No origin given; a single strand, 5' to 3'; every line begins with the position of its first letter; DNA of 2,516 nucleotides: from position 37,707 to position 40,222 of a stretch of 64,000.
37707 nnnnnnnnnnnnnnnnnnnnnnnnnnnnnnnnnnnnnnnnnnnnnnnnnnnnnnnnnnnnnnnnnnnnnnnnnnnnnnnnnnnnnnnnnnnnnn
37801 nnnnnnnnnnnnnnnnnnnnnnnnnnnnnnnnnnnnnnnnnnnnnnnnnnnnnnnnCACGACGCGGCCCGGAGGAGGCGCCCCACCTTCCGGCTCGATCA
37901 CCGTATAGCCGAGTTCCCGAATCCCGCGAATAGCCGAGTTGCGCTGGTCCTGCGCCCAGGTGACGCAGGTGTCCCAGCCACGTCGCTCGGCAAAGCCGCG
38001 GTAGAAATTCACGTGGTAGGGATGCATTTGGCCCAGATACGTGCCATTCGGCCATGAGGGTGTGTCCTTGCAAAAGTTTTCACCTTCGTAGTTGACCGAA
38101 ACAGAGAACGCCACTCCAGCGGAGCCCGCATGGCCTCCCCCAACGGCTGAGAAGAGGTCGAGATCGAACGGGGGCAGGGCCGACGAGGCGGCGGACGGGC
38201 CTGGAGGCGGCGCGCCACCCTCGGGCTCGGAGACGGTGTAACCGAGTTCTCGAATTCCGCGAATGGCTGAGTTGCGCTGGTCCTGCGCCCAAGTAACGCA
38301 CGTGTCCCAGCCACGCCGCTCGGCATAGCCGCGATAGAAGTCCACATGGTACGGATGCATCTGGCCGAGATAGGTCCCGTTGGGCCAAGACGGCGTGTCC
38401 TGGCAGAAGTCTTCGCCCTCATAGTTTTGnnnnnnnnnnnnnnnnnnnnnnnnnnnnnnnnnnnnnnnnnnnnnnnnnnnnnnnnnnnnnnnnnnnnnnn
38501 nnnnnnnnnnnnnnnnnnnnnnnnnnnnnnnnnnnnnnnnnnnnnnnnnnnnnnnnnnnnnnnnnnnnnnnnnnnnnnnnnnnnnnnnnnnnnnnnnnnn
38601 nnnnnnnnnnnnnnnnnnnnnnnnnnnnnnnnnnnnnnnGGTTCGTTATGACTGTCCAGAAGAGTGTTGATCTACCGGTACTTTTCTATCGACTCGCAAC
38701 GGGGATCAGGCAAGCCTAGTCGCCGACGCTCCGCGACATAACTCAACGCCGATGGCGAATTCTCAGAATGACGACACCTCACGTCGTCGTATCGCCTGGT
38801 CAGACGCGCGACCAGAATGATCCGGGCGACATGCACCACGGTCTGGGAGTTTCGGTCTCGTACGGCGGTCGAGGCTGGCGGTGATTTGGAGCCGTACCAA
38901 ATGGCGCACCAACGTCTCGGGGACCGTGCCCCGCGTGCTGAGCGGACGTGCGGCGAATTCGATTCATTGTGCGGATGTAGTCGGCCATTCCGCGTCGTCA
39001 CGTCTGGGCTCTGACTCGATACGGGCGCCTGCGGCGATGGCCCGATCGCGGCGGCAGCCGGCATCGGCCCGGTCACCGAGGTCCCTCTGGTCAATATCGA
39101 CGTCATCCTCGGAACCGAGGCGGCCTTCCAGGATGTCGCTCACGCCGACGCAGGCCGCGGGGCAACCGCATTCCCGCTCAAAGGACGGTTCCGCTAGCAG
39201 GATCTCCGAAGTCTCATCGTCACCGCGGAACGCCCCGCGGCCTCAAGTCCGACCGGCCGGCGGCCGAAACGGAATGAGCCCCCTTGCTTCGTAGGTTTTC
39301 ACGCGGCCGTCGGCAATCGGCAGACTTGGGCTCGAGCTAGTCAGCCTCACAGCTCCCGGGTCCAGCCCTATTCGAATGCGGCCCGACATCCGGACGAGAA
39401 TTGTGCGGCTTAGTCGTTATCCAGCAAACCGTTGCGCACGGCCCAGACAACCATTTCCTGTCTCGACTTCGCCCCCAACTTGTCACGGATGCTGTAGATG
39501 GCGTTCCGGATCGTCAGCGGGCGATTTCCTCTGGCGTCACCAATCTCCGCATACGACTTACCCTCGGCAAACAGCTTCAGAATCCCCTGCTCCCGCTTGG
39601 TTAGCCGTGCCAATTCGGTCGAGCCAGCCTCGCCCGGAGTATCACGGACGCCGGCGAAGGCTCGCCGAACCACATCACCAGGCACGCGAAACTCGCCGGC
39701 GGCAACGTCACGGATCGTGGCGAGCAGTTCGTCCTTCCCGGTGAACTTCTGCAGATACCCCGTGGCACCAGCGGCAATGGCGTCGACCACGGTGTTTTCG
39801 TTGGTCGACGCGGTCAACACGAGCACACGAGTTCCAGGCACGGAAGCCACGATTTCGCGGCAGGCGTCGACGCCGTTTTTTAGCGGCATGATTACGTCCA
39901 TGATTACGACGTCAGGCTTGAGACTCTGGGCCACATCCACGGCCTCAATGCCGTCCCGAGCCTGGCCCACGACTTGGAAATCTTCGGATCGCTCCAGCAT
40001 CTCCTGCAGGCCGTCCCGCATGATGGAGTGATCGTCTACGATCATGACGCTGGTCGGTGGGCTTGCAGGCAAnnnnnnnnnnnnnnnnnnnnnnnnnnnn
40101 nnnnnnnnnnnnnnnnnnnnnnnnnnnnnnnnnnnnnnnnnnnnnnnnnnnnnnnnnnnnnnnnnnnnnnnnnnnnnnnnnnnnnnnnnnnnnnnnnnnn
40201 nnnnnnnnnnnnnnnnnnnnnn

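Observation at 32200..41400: Putative accessory island: interrupted permease, low-GC segment, two eukaryotic-like ankyrin-repeat proteins and a dedicated two-component system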

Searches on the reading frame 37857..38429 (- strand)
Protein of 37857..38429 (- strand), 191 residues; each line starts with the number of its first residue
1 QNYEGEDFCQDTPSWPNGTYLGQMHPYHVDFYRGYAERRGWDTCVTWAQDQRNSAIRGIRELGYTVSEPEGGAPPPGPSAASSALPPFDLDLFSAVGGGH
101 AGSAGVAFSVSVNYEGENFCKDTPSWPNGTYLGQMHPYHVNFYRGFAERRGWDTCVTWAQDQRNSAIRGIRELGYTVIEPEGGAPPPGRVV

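Call 39: find_homologous_proteins(query=window:37857-38429:-, max_evalue=0.001)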
Query seq(191 aa) (191 aa): 106 proteins with E <= 0.001 among 1629 candidates.
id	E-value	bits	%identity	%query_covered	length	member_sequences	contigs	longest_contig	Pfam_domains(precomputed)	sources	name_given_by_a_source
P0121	2.3e-89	317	74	98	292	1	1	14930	-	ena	-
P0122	1.7e-72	262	65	49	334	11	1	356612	-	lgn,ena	-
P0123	2.3e-66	242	58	94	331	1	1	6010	-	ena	-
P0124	1.5e-64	236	57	94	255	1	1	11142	-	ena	-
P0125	1.2e-53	200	49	91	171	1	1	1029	-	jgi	-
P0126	7.1e-49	184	87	47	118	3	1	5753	-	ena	-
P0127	1.6e-46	177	75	37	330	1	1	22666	-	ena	-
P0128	4.4e-41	159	88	34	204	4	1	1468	-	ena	-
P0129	4.4e-41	159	84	42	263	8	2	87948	PF07510.17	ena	-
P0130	1.0e-39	154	81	42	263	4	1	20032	PF07510.17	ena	-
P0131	2.2e-39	153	76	47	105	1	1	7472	-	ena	-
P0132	2.5e-39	153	80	42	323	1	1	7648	PF07510.17,PF05901.17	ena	-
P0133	2.4e-38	150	81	41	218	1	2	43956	-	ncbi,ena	-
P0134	2.4e-38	150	88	35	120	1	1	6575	-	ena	-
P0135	1.9e-37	147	79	42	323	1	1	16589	PF07510.17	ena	-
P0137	4.2e-37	146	90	33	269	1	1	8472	-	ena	-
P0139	1.3e-36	144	87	36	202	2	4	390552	-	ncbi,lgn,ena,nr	ncbi:MAG: hypothetical protein OXG79_02030 [Chloroflexi bacterium]|nr:hypothetical protein [Chlorofl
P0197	2.2e-24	104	62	43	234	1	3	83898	-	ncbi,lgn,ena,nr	ncbi:MAG: hypothetical protein OXG33_11750 [Chloroflexi bacterium]|nr:hypothetical protein [Chlorofl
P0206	3.5e-21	94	54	47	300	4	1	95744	-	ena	-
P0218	1.7e-16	78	49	39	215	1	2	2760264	-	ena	-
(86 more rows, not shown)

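Call 43: search_protein_families(library=pfam, proteins=[P0139, P0197, P0218, P0122], max_evalue=1)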
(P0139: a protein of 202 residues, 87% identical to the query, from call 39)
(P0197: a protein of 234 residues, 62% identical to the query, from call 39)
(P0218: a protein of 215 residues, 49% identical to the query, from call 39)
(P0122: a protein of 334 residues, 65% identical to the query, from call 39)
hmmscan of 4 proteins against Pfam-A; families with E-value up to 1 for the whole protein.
P0139 (202 aa): 0 families

P0197 (234 aa): 1 family
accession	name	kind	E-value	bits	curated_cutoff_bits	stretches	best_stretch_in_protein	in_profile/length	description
PF07691.17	PA14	-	0.13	12.4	24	1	176-201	53-78/147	PA14 domain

P0218 (215 aa): 2 families
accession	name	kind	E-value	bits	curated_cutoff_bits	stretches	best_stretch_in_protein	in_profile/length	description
PF16246.10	DUF4903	-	0.073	13.2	25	1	53-91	101-140/190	Domain of unknown function (DUF4903)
PF14044.11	NETI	-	0.14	12.4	27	1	82-113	18-51/56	NETI protein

P0122 (334 aa): 2 families
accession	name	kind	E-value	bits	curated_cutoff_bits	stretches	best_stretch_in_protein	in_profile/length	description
PF09941.14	DUF2173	-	0.0095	16.7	26.1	0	291-316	49-74/106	Uncharacterized conserved protein (DUF2173)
PF04625.18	DEC-1_N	-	0.25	10.8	29.2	1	93-136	115-160/403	DEC-1 protein, N-terminal region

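Call 54: find_encoding_contigs(protein=P0129, flank=6000, max_places=2)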
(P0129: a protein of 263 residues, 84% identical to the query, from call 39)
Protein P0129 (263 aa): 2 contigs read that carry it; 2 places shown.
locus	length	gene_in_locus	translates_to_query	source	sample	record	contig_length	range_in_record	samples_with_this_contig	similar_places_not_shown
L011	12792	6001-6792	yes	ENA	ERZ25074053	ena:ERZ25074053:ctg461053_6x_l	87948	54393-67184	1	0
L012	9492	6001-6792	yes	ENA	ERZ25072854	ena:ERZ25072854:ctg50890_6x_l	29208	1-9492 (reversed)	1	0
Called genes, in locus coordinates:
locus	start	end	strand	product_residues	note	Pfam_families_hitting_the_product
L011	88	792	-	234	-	-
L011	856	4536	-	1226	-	PF04480:DUF559 (weak), PF18741:MTES_1575 (weak), PF00270:DEAD, PF00271:Helicase_C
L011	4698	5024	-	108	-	-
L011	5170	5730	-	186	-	-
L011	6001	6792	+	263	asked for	PF07510:GmrSD_C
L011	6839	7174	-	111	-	-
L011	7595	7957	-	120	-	PF08843:AbiEii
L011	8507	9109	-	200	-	PF13338:AbiEi_4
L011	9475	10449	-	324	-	PF13814:Replic_Relax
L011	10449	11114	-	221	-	-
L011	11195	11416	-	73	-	-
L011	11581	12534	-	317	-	PF05598:DUF772, PF01609:DDE_Tnp_1, PF13612:DDE_Tnp_1_3 (weak)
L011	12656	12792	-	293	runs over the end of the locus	PF13814:Replic_Relax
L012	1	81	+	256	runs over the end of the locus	-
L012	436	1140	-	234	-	-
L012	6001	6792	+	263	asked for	PF07510:GmrSD_C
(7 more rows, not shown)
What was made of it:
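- One member lies among AbiE, relaxase and transposase genes (call 54).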

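Call 56: find_encoding_contigs(protein=P0122, flank=8000, max_places=1)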
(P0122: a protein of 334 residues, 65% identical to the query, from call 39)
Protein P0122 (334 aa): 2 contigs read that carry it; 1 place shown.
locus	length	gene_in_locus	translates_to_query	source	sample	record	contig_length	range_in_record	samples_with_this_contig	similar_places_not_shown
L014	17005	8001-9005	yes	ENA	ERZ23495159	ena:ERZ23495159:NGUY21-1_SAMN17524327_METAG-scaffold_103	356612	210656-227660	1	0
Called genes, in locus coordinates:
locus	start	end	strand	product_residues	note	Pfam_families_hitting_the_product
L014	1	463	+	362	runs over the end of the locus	PF00890:FAD_binding_2 (faint), PF05834:Lycopene_cycl (faint), PF07992:Pyr_redox_2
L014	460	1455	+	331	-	PF14100:DUF6807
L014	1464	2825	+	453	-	PF00202:Aminotran_3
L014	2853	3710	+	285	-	PF05721:PhyH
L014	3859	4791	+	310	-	PF04264:YceI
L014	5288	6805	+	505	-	PF13541:ChlI, PF00158:Sigma54_activat (faint), PF05496:RuvB_N (faint), PF01078:Mg_chelatase, PF07728:AAA_5 (weak), PF00493:MCM, PF13335:Mg_chelatase_C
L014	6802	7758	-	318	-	PF03069:FmdA_AmdA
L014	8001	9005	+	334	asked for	-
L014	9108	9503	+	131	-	PF04134:DCC1-like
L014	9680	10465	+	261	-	PF01073:3Beta_HSD (weak), PF01370:Epimerase, PF04321:RmlD_sub_bind (weak), PF07993:NAD_binding_4 (faint), PF16363:GDP_Man_Dehyd, PF13460:NAD_binding_10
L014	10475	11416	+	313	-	PF00248:Aldo_ket_red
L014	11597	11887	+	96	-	PF06153:CdAMP_rec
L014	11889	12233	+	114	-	PF06153:CdAMP_rec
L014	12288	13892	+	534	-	PF04909:Amidohydro_2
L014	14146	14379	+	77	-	PF02604:PhdYeFM_antitox (weak)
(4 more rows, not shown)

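Call 75: search_protein_families(library=pfam, proteins=[P0127, P0137, P0206], max_evalue=0.001)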
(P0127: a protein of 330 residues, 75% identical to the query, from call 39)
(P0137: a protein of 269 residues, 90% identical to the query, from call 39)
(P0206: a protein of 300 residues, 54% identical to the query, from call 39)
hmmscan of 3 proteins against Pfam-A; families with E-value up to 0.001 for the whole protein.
P0127 (330 aa): 0 families

P0137 (269 aa): 0 families

P0206 (300 aa): 0 families

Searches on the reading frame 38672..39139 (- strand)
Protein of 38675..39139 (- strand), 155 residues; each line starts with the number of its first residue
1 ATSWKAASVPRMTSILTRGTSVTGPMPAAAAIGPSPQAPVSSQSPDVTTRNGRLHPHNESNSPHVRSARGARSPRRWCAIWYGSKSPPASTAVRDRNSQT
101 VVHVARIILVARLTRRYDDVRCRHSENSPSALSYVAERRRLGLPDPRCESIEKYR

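Call 5: search_protein_families(library=pfam, proteins=[window:38672-39106:-], max_evalue=0.01)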
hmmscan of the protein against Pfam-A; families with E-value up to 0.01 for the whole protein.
window:38672-39106:- (144 aa): 0 families

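Call 60: search_protein_families(library=pfam, proteins=[window:38675-39139:-], max_evalue=1)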
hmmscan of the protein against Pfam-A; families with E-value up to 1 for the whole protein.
seq(155 aa): 0 families

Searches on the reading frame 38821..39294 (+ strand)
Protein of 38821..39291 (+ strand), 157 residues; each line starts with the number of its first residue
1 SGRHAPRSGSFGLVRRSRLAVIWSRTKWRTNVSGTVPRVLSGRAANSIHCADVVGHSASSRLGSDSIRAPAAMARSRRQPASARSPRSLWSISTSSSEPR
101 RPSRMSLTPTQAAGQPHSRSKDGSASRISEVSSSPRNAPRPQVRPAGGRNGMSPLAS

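Call 43: search_protein_families(library=pfam, proteins=[window:38881-39294:+], max_evalue=1)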
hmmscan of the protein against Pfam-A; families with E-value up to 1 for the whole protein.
window:38881-39294:+ (137 aa): 0 families

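Call 60: search_protein_families(library=pfam, proteins=[window:38821-39291:+], max_evalue=1)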
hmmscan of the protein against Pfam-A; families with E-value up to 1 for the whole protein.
seq(157 aa): 0 families
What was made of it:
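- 38505..39409 (-): Long leader between the regulator gene and ANK-E. A leader is present in every copy of the module (510-908 bp). The proximal ~200 nt is conserved, with the boxes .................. (38672-38689) and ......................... (about 38630-38657). These are candidate promoter and operator sequences. No Pfam match in six-frame fragments (call 60).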

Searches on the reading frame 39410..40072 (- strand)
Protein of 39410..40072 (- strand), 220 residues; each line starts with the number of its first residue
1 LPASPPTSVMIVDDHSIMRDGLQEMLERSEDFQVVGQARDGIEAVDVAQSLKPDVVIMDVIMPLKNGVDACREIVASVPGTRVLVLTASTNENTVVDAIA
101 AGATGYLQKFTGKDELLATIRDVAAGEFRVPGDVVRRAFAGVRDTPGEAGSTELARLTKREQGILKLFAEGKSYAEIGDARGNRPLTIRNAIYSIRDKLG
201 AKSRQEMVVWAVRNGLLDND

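Call 94: search_protein_families(library=ncbifam, proteins=[window:39410-40072:-], max_evalue=0.001)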
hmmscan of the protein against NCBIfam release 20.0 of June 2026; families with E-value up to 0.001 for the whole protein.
window:39410-40072:- (220 aa): 100 families (the best 25 are shown)
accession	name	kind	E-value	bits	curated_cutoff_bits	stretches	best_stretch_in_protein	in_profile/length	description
NF007935.0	PRK10651.1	equivalog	3.3e-40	137.6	250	1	5-214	5-213/216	two-component system response regulator NarL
NF047785.1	respo_reg_MadR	equivalog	3.7e-38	131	300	1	9-217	3-209/209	MadR family response regulator transcription factor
NF052445.1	RespRegMctR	equivalog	7.4e-35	120.2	300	1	8-216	3-204/205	two-component system response regulator MctR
NF011896.0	PRK15369.1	equivalog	2e-33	115.8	242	1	7-216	4-209/211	two component system response regulator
NF007018.1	PRK09483.1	equivalog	2.1e-33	115.8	280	1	8-219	3-211/217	UvrY/SirA/GacA family response regulator transcription factor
NF007708.0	PRK10403.1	equivalog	7.7e-29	100.7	343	1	1-206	1-203/215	nitrate/nitrite response regulator protein NarP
NF041367.1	CheY_Halo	equivalog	2.6e-28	98.7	200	1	9-123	1-113/114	chemotaxis protein CheY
NF001965.0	PRK00742.1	subfamily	7.4e-26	91.2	293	1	8-111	5-109/357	chemotaxis-specific protein-glutamate methyltransferase CheB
NF009206.0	PRK12555.1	subfamily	1.9e-22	79.7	342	1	8-109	2-104/340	chemotaxis-specific protein-glutamate methyltransferase CheB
NF007403.0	PRK09935.1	equivalog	1.1e-18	67.6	271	1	6-213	3-206/210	fimbria biosynthesis transcriptional regulator FimZ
NF040689.1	MtrAB_MtrA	equivalog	5e-18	65.3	300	1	9-121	1-110/219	MtrAB system response regulator MtrA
TIGR02875.1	spore_0_A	equivalog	5.7e-18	65.1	200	1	8-126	4-124/262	sporulation transcription factor Spo0A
NF007685.0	PRK10360.1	equivalog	7.2e-18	65.1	258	1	8-206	3-187/196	response regulator transcription factor UhpA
NF007419.0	PRK09958.1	equivalog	1.5e-17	63.8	251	1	9-215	3-202/204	acid-sensing system DNA-binding response regulator EvgA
NF041733.1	resp_reg_CseB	equivalog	1.6e-15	57.1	350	1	8-123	2-114/228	two-component system response regulator CseB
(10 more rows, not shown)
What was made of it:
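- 39410..40072 (-): NarL/LuxR-type response regulator (REC + GerE HTH). Its start lies 13 nt after the kinase stop, so the two form an operon. NCBIfam best hits are NarL/MadR-type, below cut-offs (call 94).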
